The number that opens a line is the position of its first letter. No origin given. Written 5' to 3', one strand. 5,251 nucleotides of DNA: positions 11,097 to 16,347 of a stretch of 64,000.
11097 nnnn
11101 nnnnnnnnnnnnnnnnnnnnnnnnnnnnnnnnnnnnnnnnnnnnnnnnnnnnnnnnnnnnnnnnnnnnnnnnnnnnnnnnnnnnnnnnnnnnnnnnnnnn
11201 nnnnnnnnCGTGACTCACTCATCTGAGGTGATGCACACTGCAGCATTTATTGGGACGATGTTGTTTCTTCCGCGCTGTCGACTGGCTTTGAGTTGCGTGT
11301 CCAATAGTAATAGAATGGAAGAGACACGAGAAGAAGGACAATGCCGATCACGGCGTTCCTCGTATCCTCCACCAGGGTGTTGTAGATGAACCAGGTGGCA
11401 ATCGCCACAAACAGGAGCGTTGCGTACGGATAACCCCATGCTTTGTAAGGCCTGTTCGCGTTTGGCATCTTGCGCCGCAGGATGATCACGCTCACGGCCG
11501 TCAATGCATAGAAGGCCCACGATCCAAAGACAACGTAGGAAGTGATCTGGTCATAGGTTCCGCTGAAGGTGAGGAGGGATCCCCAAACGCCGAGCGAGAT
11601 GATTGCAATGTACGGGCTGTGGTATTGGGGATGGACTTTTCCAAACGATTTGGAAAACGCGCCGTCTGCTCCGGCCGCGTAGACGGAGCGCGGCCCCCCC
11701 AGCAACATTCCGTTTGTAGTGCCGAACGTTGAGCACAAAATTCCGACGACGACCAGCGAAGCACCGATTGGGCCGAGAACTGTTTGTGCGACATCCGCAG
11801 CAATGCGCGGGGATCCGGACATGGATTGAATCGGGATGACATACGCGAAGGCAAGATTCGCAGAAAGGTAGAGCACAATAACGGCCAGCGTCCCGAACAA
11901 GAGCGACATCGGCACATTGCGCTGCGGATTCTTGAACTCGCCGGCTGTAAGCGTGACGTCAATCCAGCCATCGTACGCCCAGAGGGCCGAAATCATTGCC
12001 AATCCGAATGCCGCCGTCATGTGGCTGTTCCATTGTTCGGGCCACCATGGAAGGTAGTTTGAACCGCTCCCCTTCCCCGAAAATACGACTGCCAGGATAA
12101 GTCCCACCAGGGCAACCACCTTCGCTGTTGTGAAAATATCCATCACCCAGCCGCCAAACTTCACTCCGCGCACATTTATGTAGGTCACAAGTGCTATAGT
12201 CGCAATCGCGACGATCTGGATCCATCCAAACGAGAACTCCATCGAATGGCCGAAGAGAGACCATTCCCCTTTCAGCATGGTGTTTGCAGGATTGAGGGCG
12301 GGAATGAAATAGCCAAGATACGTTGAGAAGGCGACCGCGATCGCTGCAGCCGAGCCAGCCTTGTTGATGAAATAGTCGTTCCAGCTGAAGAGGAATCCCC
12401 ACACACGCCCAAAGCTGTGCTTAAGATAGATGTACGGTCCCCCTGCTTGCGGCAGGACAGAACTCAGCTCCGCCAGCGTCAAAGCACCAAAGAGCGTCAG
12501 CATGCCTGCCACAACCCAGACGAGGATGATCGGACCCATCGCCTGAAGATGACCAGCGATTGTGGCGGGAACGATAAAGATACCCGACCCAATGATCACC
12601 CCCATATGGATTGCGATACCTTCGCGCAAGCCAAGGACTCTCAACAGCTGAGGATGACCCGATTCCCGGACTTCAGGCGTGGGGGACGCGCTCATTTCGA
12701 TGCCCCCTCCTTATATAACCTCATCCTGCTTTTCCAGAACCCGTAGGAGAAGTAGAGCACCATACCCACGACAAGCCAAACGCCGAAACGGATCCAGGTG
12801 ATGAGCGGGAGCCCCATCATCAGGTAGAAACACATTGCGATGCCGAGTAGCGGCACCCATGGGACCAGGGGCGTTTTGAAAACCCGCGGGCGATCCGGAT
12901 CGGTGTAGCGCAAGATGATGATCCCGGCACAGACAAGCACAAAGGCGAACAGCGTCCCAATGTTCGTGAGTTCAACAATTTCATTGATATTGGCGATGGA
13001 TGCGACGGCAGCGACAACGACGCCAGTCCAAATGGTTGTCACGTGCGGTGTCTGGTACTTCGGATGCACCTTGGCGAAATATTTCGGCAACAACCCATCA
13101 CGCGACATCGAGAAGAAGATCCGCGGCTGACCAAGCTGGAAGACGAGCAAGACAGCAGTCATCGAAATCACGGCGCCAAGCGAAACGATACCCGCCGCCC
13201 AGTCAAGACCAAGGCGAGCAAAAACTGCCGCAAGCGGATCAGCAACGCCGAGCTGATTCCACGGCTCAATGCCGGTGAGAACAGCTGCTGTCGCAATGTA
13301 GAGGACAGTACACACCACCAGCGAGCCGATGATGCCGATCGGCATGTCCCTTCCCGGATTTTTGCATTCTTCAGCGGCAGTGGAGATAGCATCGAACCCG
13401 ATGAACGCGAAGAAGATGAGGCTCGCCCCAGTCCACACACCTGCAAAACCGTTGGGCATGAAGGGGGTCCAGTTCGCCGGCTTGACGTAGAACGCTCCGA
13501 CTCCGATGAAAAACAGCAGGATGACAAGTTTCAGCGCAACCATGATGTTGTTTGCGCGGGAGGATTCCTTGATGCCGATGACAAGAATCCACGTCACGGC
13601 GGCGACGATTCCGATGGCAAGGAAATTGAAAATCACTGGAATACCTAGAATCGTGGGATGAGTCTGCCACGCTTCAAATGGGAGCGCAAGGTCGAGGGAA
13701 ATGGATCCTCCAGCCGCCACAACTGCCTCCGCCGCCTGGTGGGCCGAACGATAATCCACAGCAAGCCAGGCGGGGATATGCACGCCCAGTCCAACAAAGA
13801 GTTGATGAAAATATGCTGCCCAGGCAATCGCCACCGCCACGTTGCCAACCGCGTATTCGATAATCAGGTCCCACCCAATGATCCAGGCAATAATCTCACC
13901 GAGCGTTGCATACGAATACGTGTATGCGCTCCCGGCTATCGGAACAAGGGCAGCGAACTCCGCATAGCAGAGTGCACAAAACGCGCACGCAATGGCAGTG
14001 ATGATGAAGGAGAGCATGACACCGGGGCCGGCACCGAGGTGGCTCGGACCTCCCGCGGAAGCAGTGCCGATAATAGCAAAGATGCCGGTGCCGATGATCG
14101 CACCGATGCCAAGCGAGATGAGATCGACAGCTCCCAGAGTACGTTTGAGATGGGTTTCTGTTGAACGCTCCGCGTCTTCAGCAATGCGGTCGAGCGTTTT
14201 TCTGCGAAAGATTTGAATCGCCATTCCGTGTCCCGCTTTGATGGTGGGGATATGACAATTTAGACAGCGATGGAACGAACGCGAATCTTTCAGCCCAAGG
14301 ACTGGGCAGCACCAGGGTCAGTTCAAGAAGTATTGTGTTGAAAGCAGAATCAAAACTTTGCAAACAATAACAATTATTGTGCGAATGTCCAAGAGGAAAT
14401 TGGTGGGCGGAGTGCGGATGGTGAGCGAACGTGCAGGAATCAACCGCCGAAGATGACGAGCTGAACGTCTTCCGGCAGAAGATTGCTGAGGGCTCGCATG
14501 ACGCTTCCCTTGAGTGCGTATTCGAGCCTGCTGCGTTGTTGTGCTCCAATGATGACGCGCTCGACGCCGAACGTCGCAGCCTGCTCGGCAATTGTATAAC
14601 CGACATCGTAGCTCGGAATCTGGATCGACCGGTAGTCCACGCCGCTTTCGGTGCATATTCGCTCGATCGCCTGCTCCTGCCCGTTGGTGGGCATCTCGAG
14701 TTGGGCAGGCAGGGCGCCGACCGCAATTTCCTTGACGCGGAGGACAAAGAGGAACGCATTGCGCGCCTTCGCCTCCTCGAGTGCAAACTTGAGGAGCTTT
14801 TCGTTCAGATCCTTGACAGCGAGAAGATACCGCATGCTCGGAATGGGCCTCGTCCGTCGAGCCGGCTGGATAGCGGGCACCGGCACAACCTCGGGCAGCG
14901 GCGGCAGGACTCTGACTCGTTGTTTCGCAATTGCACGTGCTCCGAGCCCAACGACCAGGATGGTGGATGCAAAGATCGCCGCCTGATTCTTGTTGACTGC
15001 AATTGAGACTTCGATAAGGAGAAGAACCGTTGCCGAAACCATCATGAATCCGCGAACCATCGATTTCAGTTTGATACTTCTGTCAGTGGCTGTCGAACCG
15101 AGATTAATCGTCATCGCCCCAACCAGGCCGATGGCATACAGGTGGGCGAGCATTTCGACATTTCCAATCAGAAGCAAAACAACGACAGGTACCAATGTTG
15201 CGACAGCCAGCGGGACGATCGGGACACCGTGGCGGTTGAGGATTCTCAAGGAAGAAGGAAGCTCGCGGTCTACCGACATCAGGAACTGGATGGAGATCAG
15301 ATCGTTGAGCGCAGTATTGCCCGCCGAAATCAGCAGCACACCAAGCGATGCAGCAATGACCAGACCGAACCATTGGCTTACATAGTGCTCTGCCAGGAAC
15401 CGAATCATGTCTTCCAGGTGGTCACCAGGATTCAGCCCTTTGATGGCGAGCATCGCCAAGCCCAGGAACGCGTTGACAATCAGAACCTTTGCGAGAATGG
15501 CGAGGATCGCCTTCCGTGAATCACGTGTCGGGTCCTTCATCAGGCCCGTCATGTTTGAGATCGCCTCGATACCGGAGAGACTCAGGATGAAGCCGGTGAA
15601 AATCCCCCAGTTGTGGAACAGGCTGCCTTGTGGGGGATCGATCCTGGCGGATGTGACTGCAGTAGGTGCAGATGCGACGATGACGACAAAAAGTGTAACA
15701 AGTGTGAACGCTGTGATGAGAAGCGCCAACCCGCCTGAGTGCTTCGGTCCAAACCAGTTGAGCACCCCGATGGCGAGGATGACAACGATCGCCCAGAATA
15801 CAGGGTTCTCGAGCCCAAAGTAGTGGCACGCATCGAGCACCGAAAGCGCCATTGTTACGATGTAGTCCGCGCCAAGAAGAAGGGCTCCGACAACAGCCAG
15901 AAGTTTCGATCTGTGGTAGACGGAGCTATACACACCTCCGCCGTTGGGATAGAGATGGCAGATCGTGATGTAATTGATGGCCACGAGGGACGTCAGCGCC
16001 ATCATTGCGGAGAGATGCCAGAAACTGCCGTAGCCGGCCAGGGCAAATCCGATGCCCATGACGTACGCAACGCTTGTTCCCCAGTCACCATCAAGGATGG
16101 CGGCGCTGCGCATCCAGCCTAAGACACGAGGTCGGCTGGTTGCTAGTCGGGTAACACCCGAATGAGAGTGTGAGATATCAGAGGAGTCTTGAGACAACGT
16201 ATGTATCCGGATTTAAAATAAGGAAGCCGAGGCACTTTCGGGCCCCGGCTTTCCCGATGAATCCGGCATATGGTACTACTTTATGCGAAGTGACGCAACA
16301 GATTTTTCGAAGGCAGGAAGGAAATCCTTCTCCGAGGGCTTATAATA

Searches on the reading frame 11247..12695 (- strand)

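Call 60: search_protein_families(library=pfam, proteins=[window:11247-12695:-], max_evalue=0.00001)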
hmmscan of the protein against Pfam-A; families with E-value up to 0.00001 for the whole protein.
window:11247-12695:- (482 aa): 2 families
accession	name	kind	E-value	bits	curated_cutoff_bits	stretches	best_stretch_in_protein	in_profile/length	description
PF13520.12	AA_permease_2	-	1.5e-53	182.7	27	1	26-455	6-423/427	Amino acid permease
PF00324.27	AA_permease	-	3.7e-35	121.9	24.6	1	28-472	4-467/470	Amino acid permease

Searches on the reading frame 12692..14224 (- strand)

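Call 60: search_protein_families(library=pfam, proteins=[window:12692-14224:-], max_evalue=0.00001)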
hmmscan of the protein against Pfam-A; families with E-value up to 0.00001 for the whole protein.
window:12692-14224:- (510 aa): 3 families
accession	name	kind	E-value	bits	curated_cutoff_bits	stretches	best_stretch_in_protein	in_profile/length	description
PF13520.12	AA_permease_2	-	1.9e-59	202.1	27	1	30-470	1-405/427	Amino acid permease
PF00324.27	AA_permease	-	1.6e-36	126.4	24.6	1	35-479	2-427/470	Amino acid permease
PF13906.12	AA_permease_C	-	8e-17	61.5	27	1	449-499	1-51/51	C-terminus of AA_permease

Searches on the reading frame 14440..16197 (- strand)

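Call 61: search_protein_families(library=pfam, proteins=[window:14440-16197:-], max_evalue=0.00001)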
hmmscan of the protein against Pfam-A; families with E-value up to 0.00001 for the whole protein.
window:14440-16197:- (585 aa): 1 family
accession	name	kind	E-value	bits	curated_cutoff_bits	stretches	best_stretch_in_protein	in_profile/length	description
PF00582.32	Usp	-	1.6e-06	29.2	24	1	464-578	14-137/141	Universal stress protein family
